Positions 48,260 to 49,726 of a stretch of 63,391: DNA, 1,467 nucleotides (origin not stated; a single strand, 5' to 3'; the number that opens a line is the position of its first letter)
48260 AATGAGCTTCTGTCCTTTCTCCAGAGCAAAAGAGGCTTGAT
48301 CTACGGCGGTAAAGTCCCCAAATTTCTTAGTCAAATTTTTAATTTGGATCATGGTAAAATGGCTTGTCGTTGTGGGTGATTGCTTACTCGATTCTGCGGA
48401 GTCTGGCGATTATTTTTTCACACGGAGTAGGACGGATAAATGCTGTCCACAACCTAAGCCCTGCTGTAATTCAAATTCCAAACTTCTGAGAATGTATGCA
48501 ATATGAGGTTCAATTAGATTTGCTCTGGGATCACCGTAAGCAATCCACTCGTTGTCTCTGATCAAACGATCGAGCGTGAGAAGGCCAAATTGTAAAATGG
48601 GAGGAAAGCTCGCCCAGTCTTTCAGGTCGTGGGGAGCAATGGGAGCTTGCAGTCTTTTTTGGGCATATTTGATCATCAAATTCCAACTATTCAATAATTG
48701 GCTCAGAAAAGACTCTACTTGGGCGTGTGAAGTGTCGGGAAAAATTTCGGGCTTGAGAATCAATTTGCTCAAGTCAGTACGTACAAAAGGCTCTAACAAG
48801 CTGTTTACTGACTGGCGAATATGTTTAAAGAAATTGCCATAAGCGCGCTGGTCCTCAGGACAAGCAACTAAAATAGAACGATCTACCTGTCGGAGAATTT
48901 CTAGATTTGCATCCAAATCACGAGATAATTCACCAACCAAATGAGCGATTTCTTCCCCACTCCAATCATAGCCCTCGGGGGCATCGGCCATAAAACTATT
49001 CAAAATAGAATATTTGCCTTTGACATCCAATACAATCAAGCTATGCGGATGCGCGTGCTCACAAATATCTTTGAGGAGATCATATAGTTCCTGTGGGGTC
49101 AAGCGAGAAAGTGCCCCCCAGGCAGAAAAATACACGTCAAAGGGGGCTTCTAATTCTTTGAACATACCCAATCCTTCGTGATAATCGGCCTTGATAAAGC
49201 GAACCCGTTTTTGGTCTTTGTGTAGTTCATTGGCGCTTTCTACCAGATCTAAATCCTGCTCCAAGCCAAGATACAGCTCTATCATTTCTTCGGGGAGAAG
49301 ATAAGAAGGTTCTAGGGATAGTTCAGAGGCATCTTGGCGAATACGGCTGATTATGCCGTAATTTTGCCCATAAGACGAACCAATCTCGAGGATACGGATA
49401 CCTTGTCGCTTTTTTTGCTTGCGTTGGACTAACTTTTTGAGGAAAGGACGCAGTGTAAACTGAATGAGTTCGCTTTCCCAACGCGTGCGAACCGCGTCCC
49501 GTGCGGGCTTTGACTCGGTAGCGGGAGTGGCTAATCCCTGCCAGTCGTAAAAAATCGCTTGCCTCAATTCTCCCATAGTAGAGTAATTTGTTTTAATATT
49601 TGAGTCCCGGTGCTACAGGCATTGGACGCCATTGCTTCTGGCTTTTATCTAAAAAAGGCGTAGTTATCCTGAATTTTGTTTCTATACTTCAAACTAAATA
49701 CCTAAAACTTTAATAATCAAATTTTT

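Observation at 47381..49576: Divergent EgtD-like methyltransferase-fold protein co-directional with an orphan betaine-type ABC ATPase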

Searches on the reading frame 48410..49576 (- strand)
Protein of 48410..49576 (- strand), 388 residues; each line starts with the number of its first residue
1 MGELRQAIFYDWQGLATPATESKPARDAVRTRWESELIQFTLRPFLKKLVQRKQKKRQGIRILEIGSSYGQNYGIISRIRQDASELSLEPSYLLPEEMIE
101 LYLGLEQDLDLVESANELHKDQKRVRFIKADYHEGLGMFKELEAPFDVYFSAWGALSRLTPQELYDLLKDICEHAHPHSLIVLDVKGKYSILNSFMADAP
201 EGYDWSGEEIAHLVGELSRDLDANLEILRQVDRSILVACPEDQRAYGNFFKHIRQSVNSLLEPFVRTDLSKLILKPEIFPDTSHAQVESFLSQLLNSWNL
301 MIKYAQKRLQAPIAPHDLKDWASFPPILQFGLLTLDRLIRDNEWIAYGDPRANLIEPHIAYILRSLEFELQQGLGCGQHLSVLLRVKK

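Call 3: search_protein_families(library=pfam, proteins=[window:48410-49576:-], max_evalue=1)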
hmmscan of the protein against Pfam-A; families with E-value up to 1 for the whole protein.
window:48410-49576:- (388 aa): 0 families

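Call 4: search_protein_families(library=ncbifam, proteins=[window:48410-49576:-], max_evalue=1)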
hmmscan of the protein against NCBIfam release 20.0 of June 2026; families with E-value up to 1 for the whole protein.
window:48410-49576:- (388 aa): 0 families
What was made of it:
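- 48410..49576 (-): Gene for the 388-aa methyltransferase-fold protein, a member of the divergent Microscillaceae clade of a two-domain class-I methyltransferase family. No Pfam or NCBIfam hit (calls 3, 4).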

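Call 5: find_homologous_proteins(query=window:48410-49576:-, max_evalue=0.001)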
Query window:48410-49576:- (388 aa): 32 proteins with E <= 0.001 among 5662 candidates.
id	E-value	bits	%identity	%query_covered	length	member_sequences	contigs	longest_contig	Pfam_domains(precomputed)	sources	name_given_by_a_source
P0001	5.2e-259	876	100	100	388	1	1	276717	-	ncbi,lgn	-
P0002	2.1e-135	470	55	100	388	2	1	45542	-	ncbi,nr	ncbi:MAG: hypothetical protein NW226_08245 [Microscillaceae bacterium]|nr:hypothetical protein [Micr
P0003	2.8e-131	456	55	100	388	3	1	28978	-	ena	-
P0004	1.4e-124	434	51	100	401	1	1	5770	-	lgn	-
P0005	6.0e-116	405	48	100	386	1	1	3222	-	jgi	jgi:hypothetical protein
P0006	3.4e-109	383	47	100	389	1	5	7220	-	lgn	-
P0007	1.0e-105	372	46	93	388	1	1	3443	-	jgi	jgi:hypothetical protein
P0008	1.2e-105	372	45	100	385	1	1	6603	-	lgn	-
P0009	6.2e-102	359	47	93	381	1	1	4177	-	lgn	-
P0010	1.5e-101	358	46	100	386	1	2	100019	-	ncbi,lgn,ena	-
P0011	2.9e-97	344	46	94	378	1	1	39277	-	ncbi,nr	ncbi:MAG: hypothetical protein HC913_03270 [Microscillaceae bacterium]|nr:hypothetical protein [Micr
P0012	6.6e-97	343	45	96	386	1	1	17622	-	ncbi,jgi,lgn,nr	ncbi:MAG: hypothetical protein MUE85_12015 [Microscillaceae bacterium]|jgi:SAM-dependent methyltrans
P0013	1.4e-96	342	44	96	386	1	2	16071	-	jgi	jgi:SAM-dependent methyltransferase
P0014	3.9e-95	337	48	94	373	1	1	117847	-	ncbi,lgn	ncbi:MAG: hypothetical protein OHK0053_06500 [Microscillaceae bacterium]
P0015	3.9e-93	330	43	97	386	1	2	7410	-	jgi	jgi:SAM-dependent methyltransferase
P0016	2.3e-90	321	42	93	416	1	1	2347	PF13847.13,PF13489.13,PF13649.13,PF08241.19,PF08242.19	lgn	-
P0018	1.7e-80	289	38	93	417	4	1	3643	PF13847.13,PF13649.13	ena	-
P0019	1.2e-78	283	41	93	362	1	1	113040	-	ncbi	-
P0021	4.3e-78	281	39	93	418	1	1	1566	PF13847.13,PF13649.13,PF08242.19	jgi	jgi:SAM-dependent methyltransferase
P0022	2.9e-66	242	38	93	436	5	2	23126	PF13847.13,PF13649.13,PF08241.19,PF08242.19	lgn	-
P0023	5.4e-66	241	37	93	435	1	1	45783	PF13649.13,PF08241.19,PF08242.19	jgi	jgi:SAM-dependent methyltransferase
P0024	2.0e-63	233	37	93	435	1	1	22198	PF13847.13,PF13649.13,PF08241.19,PF08242.19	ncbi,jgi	jgi:SAM-dependent methyltransferase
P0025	2.7e-60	222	36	93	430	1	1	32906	PF13649.13,PF08241.19,PF08242.19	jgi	jgi:SAM-dependent methyltransferase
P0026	1.3e-57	213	32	93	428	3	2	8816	PF13649.13,PF08241.19,PF08242.19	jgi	jgi:SAM-dependent methyltransferase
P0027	4.3e-50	189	30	93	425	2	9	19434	PF13847.13,PF13489.13,PF13649.13,PF08242.19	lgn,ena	-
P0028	3.3e-49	186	30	97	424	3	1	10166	PF13847.13,PF13489.13,PF13649.13,PF08242.19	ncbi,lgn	-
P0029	6.6e-48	182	31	93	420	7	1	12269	PF13847.13,PF13489.13,PF13649.13,PF08242.19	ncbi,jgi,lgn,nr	ncbi:MAG: class I SAM-dependent methyltransferase [Cyanobacteria bacterium J007]|nr:MAG: class I SAM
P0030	6.4e-42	162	30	93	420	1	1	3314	PF13847.13,PF13649.13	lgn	-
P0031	4.4e-41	159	30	93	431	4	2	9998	PF13649.13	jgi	jgi:hypothetical protein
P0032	2.6e-36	143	28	93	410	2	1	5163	PF13847.13,PF13649.13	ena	-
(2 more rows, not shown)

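Call 7: find_encoding_contigs(protein=P0002, flank=6000, max_places=2)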
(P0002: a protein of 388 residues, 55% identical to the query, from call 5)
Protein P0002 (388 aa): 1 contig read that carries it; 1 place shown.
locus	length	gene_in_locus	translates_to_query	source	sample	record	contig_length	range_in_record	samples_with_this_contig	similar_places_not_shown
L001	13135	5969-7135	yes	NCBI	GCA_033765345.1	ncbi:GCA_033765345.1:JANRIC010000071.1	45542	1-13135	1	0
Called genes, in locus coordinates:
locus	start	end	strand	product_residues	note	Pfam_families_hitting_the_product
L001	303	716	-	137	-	-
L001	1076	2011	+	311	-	PF00291:PALP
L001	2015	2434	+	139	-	PF01398:JAB (weak), PF14464:Prok-JAB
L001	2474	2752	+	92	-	PF02597:ThiS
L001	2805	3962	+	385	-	PF00899:ThiF, PF00581:Rhodanese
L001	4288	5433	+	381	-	PF13439:Glyco_transf_4, PF13579:Glyco_trans_4_4 (weak), PF20706:GT4-conflict, PF00534:Glycos_transf_1, PF13692:Glyco_trans_1_4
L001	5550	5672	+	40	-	PF17070:Thx (weak)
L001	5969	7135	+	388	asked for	-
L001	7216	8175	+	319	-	PF00005:ABC_tran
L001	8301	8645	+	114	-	PF00037:Fer4 (weak), PF12797:Fer4_2 (faint), PF13187:Fer4_9 (weak)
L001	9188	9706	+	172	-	PF02283:CobU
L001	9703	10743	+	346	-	PF02277:DBI_PRT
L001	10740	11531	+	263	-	PF02654:CobS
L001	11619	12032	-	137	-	PF01844:HNH, PF14279:HNH_5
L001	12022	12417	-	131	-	-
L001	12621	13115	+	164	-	-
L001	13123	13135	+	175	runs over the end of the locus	PF00300:His_Phos_1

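Call 8: find_encoding_contigs(protein=P0010, flank=6000, max_places=2)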
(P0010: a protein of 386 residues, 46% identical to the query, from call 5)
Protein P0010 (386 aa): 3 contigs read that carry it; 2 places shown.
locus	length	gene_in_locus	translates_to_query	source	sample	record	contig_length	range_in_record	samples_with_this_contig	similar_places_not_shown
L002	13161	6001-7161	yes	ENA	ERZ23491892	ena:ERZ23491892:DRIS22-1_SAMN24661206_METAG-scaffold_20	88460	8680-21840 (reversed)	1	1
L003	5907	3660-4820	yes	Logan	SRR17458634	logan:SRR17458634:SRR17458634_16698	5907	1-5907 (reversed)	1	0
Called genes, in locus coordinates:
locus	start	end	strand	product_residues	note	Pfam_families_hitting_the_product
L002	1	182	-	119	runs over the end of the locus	-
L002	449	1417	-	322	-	PF03747:ADP_ribosyl_GH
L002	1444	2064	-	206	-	-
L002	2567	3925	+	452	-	PF16868:NMT1_3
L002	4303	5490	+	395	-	PF13439:Glyco_transf_4, PF13579:Glyco_trans_4_4 (weak), PF20706:GT4-conflict, PF00534:Glycos_transf_1, PF13692:Glyco_trans_1_4, PF26337:Gtf3_C (weak)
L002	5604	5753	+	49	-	PF17070:Thx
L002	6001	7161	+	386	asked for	-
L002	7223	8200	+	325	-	PF00005:ABC_tran, PF13304:AAA_21 (faint)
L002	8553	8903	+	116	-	PF00037:Fer4 (weak), PF12797:Fer4_2 (faint), PF12838:Fer4_7 (weak), PF13183:Fer4_8 (weak), PF13187:Fer4_9 (weak)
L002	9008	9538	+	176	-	PF00149:Metallophos, PF12850:Metallophos_2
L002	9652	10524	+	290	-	PF02230:Abhydrolase_2 (faint), PF00561:Abhydrolase_1, PF00975:Thioesterase (faint), PF12146:Hydrolase_4, PF12697:Abhydrolase_6, PF03096:Ndr (weak)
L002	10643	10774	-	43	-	-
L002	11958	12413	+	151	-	-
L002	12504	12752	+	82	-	-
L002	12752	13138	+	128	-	PF21837:DUF6896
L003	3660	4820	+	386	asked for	-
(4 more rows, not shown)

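Call 9: find_encoding_contigs(protein=P0014, flank=6000, max_places=2)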
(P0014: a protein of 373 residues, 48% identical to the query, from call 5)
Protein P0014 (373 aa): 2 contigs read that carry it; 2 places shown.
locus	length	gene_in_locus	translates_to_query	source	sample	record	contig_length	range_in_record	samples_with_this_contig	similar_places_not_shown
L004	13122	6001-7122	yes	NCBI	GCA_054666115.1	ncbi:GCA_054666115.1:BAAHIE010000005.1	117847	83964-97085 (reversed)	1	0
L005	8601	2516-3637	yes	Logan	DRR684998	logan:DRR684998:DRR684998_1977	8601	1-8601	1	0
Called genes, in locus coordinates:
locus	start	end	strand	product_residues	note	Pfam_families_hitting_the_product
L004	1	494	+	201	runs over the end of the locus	PF21176:RecR_HhH, PF13662:Toprim_4, PF01751:Toprim, PF21175:RecR_C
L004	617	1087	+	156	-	PF13404:HTH_AsnC-type, PF13412:HTH_24, PF01037:AsnC_trans_reg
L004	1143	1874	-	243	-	PF01183:Glyco_hydro_25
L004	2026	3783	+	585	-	PF00474:SSF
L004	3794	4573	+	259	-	PF07947:YhhN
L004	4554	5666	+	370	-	PF02463:SMC_N, PF11398:DUF2813 (weak), PF13175:AAA_15, PF13476:AAA_23, PF13514:AAA_27 (faint), PF13555:AAA_29 (weak), PF13304:AAA_21 (weak)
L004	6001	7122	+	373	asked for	-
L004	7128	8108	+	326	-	PF00005:ABC_tran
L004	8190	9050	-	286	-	PF00515:TPR_1 (weak), PF07719:TPR_2 (weak), PF13414:TPR_11 (weak), PF13432:TPR_16, PF00515:TPR_1 (weak), PF13371:TPR_9 (weak), PF13414:TPR_11 (weak), PF00515:TPR_1 (weak), +12 more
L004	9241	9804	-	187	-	-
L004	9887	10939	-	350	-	-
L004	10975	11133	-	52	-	-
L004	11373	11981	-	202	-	-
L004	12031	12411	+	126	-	PF02537:CRCB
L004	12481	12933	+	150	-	PF01242:PTPS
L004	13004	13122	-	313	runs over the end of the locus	PF00561:Abhydrolase_1, PF12146:Hydrolase_4, PF12697:Abhydrolase_6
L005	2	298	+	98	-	?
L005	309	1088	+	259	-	PF07947:YhhN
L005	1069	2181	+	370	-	PF02463:SMC_N, PF11398:DUF2813 (weak), PF13175:AAA_15, PF13476:AAA_23, PF13514:AAA_27 (faint), PF13555:AAA_29 (weak), PF13304:AAA_21 (weak)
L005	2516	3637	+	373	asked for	-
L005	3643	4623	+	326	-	PF00005:ABC_tran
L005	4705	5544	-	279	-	PF00515:TPR_1 (weak), PF07719:TPR_2 (weak), PF13432:TPR_16, PF13414:TPR_11 (weak), PF00515:TPR_1 (weak), PF13371:TPR_9 (weak), PF13414:TPR_11 (weak), PF00515:TPR_1 (weak), +12 more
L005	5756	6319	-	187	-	-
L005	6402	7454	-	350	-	-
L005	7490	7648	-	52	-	-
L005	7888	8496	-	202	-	-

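Call 10: find_encoding_contigs(protein=P0023, flank=6000, max_places=2)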
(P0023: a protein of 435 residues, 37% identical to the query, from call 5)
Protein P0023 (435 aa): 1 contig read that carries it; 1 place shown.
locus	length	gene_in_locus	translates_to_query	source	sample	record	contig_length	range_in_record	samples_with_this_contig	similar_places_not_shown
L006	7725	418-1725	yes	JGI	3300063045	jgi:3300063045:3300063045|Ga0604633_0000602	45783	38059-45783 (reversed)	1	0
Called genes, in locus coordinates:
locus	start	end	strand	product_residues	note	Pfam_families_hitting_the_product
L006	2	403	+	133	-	PF00733:Asn_synthase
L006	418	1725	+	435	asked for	PF08241:Methyltransf_11 (weak), PF08242:Methyltransf_12, PF13649:Methyltransf_25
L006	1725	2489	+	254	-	PF00005:ABC_tran, PF13304:AAA_21 (faint)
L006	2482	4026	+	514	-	PF00528:BPD_transp_1, PF04069:OpuAC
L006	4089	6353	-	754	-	PF00982:Glyco_transf_20, PF02358:Trehalose_PPase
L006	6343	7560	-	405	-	PF21088:MS_channel_1st (weak), PF00924:MS_channel_2nd, PF21082:MS_channel_3rd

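Call 11: find_encoding_contigs(protein=P0029, flank=6000, max_places=2)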
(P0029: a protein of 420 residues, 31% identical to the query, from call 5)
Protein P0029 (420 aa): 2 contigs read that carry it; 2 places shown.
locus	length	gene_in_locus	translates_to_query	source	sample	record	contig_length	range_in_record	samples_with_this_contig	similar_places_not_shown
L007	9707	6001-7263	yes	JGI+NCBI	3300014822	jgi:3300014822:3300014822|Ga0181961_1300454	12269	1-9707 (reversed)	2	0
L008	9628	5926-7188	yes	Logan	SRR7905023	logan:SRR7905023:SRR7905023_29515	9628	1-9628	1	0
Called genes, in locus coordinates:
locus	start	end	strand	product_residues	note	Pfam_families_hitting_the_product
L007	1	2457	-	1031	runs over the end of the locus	PF00989:PAS, PF08448:PAS_4, PF13426:PAS_9, PF13426:PAS_9, PF08447:PAS_3, PF08448:PAS_4, PF00989:PAS, PF08448:PAS_4, +8 more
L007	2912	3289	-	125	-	PF00072:Response_reg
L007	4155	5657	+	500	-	PF13522:GATase_6, PF13537:GATase_7, PF12481:DUF3700, PF00733:Asn_synthase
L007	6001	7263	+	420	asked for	PF13489:Methyltransf_23 (faint), PF13649:Methyltransf_25 (weak), PF13847:Methyltransf_31, PF08242:Methyltransf_12 (faint)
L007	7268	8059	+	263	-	PF00005:ABC_tran, PF13304:AAA_21 (faint)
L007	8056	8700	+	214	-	PF00528:BPD_transp_1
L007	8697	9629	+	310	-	PF04069:OpuAC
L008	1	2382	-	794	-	?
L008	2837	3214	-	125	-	PF00072:Response_reg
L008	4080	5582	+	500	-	PF13522:GATase_6, PF13537:GATase_7, PF12481:DUF3700, PF00733:Asn_synthase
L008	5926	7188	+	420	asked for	PF13489:Methyltransf_23 (faint), PF13649:Methyltransf_25 (weak), PF13847:Methyltransf_31, PF08242:Methyltransf_12 (faint)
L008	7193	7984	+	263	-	PF00005:ABC_tran, PF13304:AAA_21 (faint)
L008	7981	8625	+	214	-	PF00528:BPD_transp_1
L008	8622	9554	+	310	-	PF04069:OpuAC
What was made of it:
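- L006, L007 and L008 (calls 10, 11).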

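Call 12: find_encoding_contigs(protein=P0019, flank=6000, max_places=2)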
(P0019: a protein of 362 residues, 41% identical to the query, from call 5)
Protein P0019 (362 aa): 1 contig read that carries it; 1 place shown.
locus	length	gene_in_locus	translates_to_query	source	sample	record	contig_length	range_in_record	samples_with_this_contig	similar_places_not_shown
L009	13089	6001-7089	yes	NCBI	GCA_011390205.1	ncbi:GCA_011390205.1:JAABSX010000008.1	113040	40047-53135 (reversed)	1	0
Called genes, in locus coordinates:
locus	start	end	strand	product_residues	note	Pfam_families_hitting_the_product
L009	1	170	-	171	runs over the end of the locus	-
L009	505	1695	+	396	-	PF01070:FMN_dh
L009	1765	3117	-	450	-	PF03448:MgtE_N, PF00571:CBS (weak), PF01769:MgtE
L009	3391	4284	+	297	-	PF01738:DLH (weak), PF00756:Esterase (weak), PF12146:Hydrolase_4 (faint), PF00326:Peptidase_S9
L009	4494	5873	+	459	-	PF04389:Peptidase_M28, PF01546:Peptidase_M20 (weak)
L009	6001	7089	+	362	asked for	-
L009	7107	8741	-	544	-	PF07695:7TMR-DISM_7TM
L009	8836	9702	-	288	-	PF25182:NonGDSL, PF00657:Lipase_GDSL, PF13472:Lipase_GDSL_2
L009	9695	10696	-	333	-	PF00535:Glycos_transf_2, PF10111:Glyco_tranf_2_2, PF13506:Glyco_transf_21, PF13641:Glyco_tranf_2_3, PF13632:Glyco_trans_2_3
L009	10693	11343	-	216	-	PF01522:Polysacc_deac_1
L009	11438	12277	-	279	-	PF00456:Transketolase_N, PF13292:DXP_synthase_N, PF00676:E1_dh, PF09364:XFP_N (weak)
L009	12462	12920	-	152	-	PF08534:Redoxin, PF00578:AhpC-TSA, PF13911:AhpC-TSA_2 (weak)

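Call 13: search_protein_representatives(protein=window:48410-49576:-)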
Query: 388 residues. Proteins with E-value up to 0.001 (for the whole library): 188; up to 1e-10: 118; up to 1e-30: 48. The best 150 are listed.
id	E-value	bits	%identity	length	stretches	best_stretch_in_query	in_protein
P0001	1.6e-259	876.3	100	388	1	1-388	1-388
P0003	8.9e-132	455.9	55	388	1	1-388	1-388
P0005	1.9e-116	405.4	48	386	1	1-388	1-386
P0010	4.6e-102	358.1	47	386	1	1-388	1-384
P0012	2.1e-97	342.8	46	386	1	25-388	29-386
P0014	1.3e-95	336.9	48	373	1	23-387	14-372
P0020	4.2e-79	282.5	49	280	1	1-280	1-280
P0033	6.3e-73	262.2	42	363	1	25-388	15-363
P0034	1.5e-62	228.1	37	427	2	204-388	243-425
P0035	6.6e-61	222.6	39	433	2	205-386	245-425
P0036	8.4e-60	219.0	37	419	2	27-190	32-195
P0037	2.8e-58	214.0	41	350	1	20-387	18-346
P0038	5.3e-54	199.9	35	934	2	26-190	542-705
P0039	4.0e-51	190.4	37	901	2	205-388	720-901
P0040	1.1e-50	189.0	35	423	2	203-383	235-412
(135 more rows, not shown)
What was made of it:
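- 48410..49576 (-): 32 relatives in the 5.8-billion-protein set and 188 clusters in the 1.84-billion-protein set (calls 5, 13).
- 49004..49501 (-): N-terminal Rossmann-type methyltransferase domain (aa 26-191). phmmer matched stretches 26-191 (call 13).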

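Call 20: search_solved_structures(query=A1, max_evalue=1, show_alignments=2)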
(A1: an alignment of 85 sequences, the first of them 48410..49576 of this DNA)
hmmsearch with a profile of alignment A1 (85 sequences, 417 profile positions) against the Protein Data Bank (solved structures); distinct sequences matched with E-value up to 1: 57.
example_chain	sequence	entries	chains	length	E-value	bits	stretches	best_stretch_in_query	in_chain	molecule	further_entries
4r6w_A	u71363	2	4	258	4.3e-06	29.2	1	100-202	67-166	Phosphoethanolamine N-methyltransferase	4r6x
3uj6_A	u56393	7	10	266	6.2e-06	28.7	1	100-202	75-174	Phosphoethanolamine N-methyltransferase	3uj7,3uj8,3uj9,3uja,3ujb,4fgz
3ujd_A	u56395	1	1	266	6.2e-06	28.7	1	100-202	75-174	Phosphoethanolamine N-methyltransferase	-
1wzn_A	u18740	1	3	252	1.1e-05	27.8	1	107-188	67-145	SAM-dependent methyltransferase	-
3ujc_A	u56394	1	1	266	6.1e-05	25.4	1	104-201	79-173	Phosphoethanolamine N-methyltransferase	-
9fcu_A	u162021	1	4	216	8.8e-05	24.9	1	110-185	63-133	SAM-dependent methyltransferase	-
9fcx_A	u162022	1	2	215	0.00012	24.5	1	110-185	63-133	SAM-dependent methyltransferase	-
9fcd_A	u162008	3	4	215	0.00017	24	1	110-185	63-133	SAM-dependent methyltransferase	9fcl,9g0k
9fd3_A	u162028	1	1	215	0.00017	24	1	110-185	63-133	SAM-dependent methyltransferase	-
9fcy_A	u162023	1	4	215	0.00017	24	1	110-185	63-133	SAM-dependent methyltransferase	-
1ve3_A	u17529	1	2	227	0.00024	23.4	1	107-176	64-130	hypothetical protein PH0226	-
4iv8_A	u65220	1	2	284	0.00027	23.3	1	104-189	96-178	Phosphoethanolamine N-methyltransferase,putative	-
4iv0_A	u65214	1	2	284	0.00038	22.8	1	98-193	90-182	Phosphoethanolamine N-methyltransferase, putative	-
4mwz_A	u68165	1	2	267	0.00043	22.6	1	98-194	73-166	Phosphoethanolamine N-methyltransferase, putative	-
9fcq_A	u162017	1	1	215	0.001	21.4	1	110-176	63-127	SAM-dependent methyltransferase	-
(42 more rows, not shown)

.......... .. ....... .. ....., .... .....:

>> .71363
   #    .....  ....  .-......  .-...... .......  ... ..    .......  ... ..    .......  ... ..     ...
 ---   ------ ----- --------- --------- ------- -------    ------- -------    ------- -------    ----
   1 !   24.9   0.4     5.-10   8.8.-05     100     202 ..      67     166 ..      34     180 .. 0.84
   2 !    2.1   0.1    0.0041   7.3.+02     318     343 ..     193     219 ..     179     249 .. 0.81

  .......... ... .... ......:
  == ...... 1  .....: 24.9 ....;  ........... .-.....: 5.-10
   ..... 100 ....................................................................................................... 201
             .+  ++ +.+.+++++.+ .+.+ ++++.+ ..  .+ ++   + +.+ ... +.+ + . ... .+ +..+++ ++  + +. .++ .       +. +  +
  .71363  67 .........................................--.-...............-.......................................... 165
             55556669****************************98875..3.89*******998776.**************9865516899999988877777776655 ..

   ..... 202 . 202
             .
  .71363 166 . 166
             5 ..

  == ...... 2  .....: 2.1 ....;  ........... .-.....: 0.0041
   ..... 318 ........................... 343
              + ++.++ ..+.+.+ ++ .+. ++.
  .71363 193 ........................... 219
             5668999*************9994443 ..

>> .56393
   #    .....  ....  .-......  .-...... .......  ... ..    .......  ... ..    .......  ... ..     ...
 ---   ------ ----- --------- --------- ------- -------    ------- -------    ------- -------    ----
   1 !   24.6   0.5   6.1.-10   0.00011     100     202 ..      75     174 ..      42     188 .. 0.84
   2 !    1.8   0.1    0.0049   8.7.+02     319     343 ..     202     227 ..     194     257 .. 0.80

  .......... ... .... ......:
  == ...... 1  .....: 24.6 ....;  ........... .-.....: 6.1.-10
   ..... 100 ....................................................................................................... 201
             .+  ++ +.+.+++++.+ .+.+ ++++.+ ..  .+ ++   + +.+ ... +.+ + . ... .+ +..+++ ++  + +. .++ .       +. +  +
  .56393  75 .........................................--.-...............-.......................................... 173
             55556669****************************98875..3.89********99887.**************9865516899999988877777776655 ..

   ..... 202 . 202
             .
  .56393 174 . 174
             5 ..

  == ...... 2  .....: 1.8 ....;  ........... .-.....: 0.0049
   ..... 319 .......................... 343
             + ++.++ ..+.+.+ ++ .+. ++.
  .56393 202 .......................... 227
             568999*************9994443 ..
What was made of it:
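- Closest known: Small-molecule N-methyltransferases that build quaternary amines. Same: These are the best sequence-profile matches in the PDB (4r6w, 3uj6; E about 4e-6, call 20).
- The family profile's best PDB matches are phosphoethanolamine N-methyltransferases, enzymes that build a quaternary amine (call 20).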

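Call 21: search_protein_families(library=pfam, alignment_id=A1, max_evalue=0.01)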
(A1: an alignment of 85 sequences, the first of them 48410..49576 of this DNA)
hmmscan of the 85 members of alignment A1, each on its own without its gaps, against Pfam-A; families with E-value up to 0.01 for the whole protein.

A. member 1, window:48410-49576:- (388 aa): 0 families

B. families by the number of members that match (of 85 scanned): 13 families
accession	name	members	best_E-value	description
PF13649.12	Methyltransf_25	71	3.5e-13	Methyltransferase domain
PF08242.18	Methyltransf_12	64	5.2e-10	Methyltransferase domain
PF13847.12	Methyltransf_31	59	2e-11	Methyltransferase domain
PF08241.18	Methyltransf_11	57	2e-08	Methyltransferase domain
PF13489.12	Methyltransf_23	43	9.6e-08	Methyltransferase domain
PF01209.24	Ubie_methyltran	14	0.00011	ubiE/COQ5 methyltransferase family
PF10017.15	Methyltransf_33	4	0.00014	Histidine-specific methyltransferase, SAM-dependent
PF07021.18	MetW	3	0.0031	Methionine biosynthesis protein MetW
PF19519.4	DUF6051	1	0.00026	Family of unknown function (DUF6051)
PF01728.25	FtsJ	1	0.00063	FtsJ-like methyltransferase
PF07757.19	AdoMet_MTase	1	0.0016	Predicted AdoMet-dependent methyltransferase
PF11799.13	IMS_C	1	0.004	impB/mucB/samB family C-terminal domain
PF05175.20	MTS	1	0.005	Methyltransferase small domain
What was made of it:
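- On EgtD / Methyltransf_33 (PF10017): Only 4 of 85 family members match PF10017, best E 1.4e-4, against 71 of 85 for PF13649 (call 21).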
